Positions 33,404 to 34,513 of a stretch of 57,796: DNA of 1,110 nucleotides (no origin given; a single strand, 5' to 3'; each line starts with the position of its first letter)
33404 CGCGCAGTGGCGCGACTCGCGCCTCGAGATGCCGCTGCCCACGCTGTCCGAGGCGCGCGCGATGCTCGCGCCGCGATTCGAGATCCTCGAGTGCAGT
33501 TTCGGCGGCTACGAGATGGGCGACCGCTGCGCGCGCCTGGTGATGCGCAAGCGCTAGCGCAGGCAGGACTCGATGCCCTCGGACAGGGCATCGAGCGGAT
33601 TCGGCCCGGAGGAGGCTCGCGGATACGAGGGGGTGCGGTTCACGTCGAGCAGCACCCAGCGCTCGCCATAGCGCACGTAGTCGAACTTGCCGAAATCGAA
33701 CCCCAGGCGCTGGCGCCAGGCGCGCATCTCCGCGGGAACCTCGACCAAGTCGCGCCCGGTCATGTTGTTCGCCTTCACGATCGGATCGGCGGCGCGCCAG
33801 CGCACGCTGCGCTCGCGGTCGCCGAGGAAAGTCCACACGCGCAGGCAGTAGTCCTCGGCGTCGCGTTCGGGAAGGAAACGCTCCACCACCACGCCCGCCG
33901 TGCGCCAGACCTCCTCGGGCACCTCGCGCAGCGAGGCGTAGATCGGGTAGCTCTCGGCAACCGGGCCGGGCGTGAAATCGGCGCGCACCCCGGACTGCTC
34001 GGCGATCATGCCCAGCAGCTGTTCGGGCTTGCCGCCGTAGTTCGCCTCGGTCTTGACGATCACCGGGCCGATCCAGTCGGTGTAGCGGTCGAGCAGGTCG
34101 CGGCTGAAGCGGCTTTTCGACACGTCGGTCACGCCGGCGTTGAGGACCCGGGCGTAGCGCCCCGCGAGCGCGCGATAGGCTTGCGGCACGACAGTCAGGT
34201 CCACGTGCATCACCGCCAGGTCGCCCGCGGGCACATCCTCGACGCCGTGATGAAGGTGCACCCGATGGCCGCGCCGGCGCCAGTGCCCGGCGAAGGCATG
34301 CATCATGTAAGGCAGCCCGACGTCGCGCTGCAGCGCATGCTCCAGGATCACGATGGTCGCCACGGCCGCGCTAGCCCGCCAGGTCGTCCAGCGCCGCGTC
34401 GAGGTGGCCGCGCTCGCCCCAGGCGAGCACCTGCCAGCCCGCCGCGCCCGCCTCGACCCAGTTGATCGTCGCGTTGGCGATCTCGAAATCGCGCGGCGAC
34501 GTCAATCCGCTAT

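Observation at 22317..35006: System-level hypothesis: TPS locus embedded in a shell of tailoring enzymes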

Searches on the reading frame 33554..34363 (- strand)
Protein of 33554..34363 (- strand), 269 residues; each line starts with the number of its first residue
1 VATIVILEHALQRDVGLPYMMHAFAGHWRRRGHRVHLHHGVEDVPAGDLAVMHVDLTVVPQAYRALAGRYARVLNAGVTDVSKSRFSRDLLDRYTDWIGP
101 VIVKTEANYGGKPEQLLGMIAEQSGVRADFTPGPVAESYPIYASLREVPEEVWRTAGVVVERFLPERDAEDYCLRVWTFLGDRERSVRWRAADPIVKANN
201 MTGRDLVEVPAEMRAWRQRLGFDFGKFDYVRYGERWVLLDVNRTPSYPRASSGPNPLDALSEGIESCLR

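Call 4: search_protein_families(library=pfam, proteins=[window:33554-34363:-], max_evalue=0.01)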
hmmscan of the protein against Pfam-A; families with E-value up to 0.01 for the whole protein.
window:33554-34363:- (269 aa): 0 families

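Call 5: search_protein_families(library=ncbifam, proteins=[window:33554-34363:-], max_evalue=0.01)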
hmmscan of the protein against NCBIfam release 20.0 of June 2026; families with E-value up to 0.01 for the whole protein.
window:33554-34363:- (269 aa): 0 families

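Call 28: search_solved_structures(query=window:33554-34363:-, max_evalue=10)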
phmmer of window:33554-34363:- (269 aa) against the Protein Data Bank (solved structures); distinct sequences matched with E-value up to 10: 2.
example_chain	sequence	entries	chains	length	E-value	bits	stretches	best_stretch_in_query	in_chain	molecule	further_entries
9l08_A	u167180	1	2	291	0.096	15.3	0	94-121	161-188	Covalently Connected Cytochrome c555 trimer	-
4mg4_A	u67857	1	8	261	0.21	14.2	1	94-176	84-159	Phosphonomutase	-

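Call 31: find_homologous_proteins(query=window:33557-34363:-, max_evalue=0.001)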
Query window:33557-34363:- (269 aa): 1190 proteins with E <= 0.001 among 2757 candidates; the best 120 are listed.
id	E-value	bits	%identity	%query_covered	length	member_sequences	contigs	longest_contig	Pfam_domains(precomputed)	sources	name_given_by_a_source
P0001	4.1e-172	589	94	100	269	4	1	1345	-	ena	-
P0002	1.2e-157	542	87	100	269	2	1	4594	-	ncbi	-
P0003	2.6e-153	527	84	100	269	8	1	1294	-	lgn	-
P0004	8.6e-124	431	72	100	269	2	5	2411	-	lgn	-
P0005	1.2e-122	427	70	100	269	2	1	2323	-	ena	-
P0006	1.5e-121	423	71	100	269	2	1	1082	-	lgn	-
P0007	3.7e-118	412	67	100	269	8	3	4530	-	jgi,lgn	jgi:hypothetical protein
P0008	2.3e-114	400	67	100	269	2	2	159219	-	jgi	-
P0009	5.3e-114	398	67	100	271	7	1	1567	-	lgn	-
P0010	1.7e-113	397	66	100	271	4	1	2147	-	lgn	-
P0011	2.4e-113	396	66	100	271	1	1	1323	-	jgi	jgi:hypothetical protein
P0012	3.8e-113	396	66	100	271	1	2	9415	-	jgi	-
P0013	5.8e-113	395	65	100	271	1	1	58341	-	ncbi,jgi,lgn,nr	ncbi:MAG TPA: hypothetical protein VLX30_03635 [Burkholderiales bacterium]|nr:hypothetical protein [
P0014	2.7e-111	390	65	100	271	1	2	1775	-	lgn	-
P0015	5.4e-111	389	66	100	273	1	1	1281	-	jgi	jgi:hypothetical protein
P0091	2.1e-93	331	58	100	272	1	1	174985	-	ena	-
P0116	1.7e-83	298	52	100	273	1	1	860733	-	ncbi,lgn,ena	-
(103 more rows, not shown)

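Call 32: find_encoding_contigs(protein=P0116, flank=10000, max_places=2)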
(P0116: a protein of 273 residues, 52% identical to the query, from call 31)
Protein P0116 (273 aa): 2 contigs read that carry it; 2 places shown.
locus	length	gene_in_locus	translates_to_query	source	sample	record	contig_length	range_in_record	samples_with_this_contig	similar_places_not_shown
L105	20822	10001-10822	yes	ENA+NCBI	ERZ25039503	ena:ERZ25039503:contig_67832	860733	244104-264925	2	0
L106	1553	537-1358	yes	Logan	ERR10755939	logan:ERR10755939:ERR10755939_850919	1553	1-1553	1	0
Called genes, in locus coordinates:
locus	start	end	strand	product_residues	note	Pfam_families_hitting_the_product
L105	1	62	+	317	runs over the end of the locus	PF03741:TerC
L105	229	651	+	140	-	PF21157:DksA_N, PF01258:zf-dskA_traR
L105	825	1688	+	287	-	PF01738:DLH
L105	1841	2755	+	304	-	PF05982:Sbt_1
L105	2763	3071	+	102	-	PF00543:P-II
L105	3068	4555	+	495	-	PF00561:Abhydrolase_1, PF08386:Abhydrolase_4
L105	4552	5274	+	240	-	PF00005:ABC_tran, PF13304:AAA_21 (faint)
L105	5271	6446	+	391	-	PF12679:ABC2_membrane_2, PF12698:ABC2_membrane_3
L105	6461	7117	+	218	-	PF00270:DEAD (weak)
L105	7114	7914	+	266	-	-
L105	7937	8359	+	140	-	PF13307:Helicase_C_2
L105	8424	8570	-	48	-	-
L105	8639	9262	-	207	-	PF02798:GST_N, PF13417:GST_N_3, PF13409:GST_N_2, PF00043:GST_C (weak), PF13410:GST_C_2 (weak)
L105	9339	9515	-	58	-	-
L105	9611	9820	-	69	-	-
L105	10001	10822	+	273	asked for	-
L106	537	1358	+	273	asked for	-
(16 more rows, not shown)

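Call 33: find_encoding_contigs(protein=P0091, flank=10000, max_places=2)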
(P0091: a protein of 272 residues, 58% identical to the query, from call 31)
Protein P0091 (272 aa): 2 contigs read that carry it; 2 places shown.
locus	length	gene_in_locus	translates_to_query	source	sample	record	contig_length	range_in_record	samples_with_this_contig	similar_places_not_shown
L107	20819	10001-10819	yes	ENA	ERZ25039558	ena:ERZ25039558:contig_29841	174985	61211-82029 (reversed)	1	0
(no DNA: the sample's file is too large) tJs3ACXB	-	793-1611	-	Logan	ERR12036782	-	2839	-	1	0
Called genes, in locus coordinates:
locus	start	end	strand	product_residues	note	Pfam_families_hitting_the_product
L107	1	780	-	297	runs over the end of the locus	PF00903:Glyoxalase (weak), PF18029:Glyoxalase_6 (weak), PF00903:Glyoxalase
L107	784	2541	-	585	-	PF00990:GGDEF, PF00563:EAL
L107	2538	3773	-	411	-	PF11871:DUF3391, PF13487:HD_5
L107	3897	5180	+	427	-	PF00069:Pkinase, PF07714:PK_Tyr_Ser-Thr, PF00027:cNMP_binding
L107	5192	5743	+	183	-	PF02515:CoA_transf_3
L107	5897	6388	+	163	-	PF02515:CoA_transf_3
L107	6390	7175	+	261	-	PF00378:ECH_1, PF16113:ECH_2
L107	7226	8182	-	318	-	PF08240:ADH_N, PF00107:ADH_zinc_N, PF13602:ADH_zinc_N_2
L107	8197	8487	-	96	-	PF00990:GGDEF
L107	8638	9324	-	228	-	-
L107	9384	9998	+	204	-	PF00300:His_Phos_1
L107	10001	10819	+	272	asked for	-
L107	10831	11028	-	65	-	-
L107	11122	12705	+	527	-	PF07244:POTRA (faint), PF08479:POTRA_2, PF03865:ShlB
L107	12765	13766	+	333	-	PF05860:TPS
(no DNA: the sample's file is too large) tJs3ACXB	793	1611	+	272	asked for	-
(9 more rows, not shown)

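Call 69: search_protein_families(library=pfam, alignment_id=A3, max_evalue=1)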
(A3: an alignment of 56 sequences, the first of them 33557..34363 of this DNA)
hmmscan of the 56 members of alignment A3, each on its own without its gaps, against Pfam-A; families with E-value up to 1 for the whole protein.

A. member 1, window:33557-34363:- (269 aa): 0 families

B. families by the number of members that match (of 56 scanned): 8 families
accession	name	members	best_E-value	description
PF13439.12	Glyco_transf_4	8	0.0026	Glycosyltransferase Family 4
PF13579.12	Glyco_trans_4_4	7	0.0089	Glycosyl transferase 4-like domain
PF22620.2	OYE-like_second_a-b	4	0.054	OYE-like second alpha/beta domain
PF07219.19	HemY_N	1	0.0078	HemY protein N-terminus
PF20225.4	DUF6584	1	0.056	Family of unknown function (DUF6584)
PF24923.1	ATP-grasp_IQCH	1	0.26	IQCH-like, ATP-grasp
PF05770.16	Ins134_P3_kin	1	0.27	Inositol 1,3,4-trisphosphate 5/6-kinase ATP-grasp domain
PF01320.23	Colicin_Pyocin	1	0.32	Colicin immunity protein / pyocin immunity protein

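Call 76: predict_structure(alignment_id=A3)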
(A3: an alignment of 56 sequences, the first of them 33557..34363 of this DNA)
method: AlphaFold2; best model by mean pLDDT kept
length: 269 residues; sequences in the alignment: 56
mean_pLDDT: 95.0   pTM: 0.91
mean pLDDT of the five models: 95.0, 94.5, 94.3, 94.1, 94.1
residues with pLDDT >= 90: 247; 70-90: 17; 50-70: 5; < 50: 0
segments of 3 or more residues with pLDDT < 50: none
pLDDT, mean of each block of 10 residues (from residue 1): 97 93 96 97 97 98 97 97 96 96 95 95 94 92 97 96 96 98 97 94 96 98 98 97 86 78 94
secondary structure, 60 per line:
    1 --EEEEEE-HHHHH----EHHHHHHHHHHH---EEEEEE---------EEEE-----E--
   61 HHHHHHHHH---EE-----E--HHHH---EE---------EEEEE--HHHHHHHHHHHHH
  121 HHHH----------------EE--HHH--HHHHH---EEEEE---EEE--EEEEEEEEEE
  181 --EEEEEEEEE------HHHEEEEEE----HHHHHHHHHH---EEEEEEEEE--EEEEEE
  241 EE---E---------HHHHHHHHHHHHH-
elements in order: E3-8 H10-14 H20-30 E34-39 E49-52 H61-69 H83-86 E101-105 H108-124 H150-154 E158-162 E166-168 E171-180 E183-191 E201-206 H211-220 E224-232 E235-242 H256-268

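Call 79: fold_search(model_id=the predicted structure, library=pdb)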
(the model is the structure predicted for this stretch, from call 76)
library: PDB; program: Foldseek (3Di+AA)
matches with E <= 10: 826; with E <= 0.001: 124
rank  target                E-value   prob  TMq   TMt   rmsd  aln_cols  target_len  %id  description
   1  9gr8                  4.9e-08  1.00  0.53  0.44  10.7       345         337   12  Crystal structure of the N-terminal kinase domain from Saccharomyces cerevisiae Vip1 in complex with ADP. (released 2025-02-26)
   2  8e1v_A                2.2e-07  1.00  0.55  0.46  10.5       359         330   11  Asp1 kinase in complex with ADPNP Mg IP6 (released 2022-11-30)
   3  5bya                  3.9e-07  1.00  0.58  0.51  10.1       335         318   12  Crystal structure of the catalytic domain of human diphosphoinositol pentakisphosphate kinase 2 (PPIP5K2) in complex wit (released 2015-07-22)
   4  5zct_A                4.3e-07  1.00  0.54  0.51   9.3       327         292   13  The crystal structure of the poly-alpha-L-glutamate peptides synthetase RimK at 2.05 angstrom resolution. (released 2018-07-25)
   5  3t9b                  5.9e-07  1.00  0.55  0.48  10.1       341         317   13  Crystal structure of the catalytic domain of human diphosphoinositol pentakisphosphate kinase 2 (PPIP5K2) in complex wit (released 2011-12-07)
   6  8e1j_A                5.9e-07  1.00  0.50  0.43  10.8       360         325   11  Asp1 kinase in complex with 1,5-IP8 (released 2022-11-30)
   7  3t54                  8.5e-07  1.00  0.59  0.51   9.7       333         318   11  Crystal structure of the catalytic domain of human diphosphoinositol pentakisphosphate kinase 2 (PPIP5K2) in complex wit (released 2011-12-07)
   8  3r23_B                8.5e-07  1.00  0.47  0.44   7.3       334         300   12  Crystal Structure of D-alanine--D-Alanine Ligase from Bacillus anthracis (released 2011-03-30)
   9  8e1h_A                1.0e-06  1.00  0.51  0.43  10.6       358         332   11  Asp1 kinase in complex with ADP Mg 5-IP7 (released 2022-11-30)
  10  5zct_C                1.1e-06  1.00  0.54  0.51   8.9       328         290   14  The crystal structure of the poly-alpha-L-glutamate peptides synthetase RimK at 2.05 angstrom resolution. (released 2018-07-25)
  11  3r23_A                1.1e-06  1.00  0.48  0.44   7.7       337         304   12  Crystal Structure of D-alanine--D-Alanine Ligase from Bacillus anthracis (released 2011-03-30)
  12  3t7a                  1.4e-06  1.00  0.57  0.50   9.9       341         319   12  Crystal structure of the catalytic domain of human diphosphoinositol pentakisphosphate kinase 2 (PPIP5K2) in complex wit (released 2011-12-07)
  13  1pk8_G                1.5e-06  1.00  0.46  0.43   8.5       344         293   10  Crystal Structure of Rat Synapsin I C Domain Complexed to Ca.ATP (released 2004-03-23)
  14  3t9c                  1.6e-06  1.00  0.55  0.47  10.0       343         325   12  Crystal structure of the catalytic domain of human diphosphoinositol pentakisphosphate kinase 2 (PPIP5K2) in complex wit (released 2011-12-07)
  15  8e1i_A                1.6e-06  1.00  0.51  0.43  10.6       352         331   13  Asp1 kinase in complex with ATP Mg 5-IP7 (released 2022-11-30)
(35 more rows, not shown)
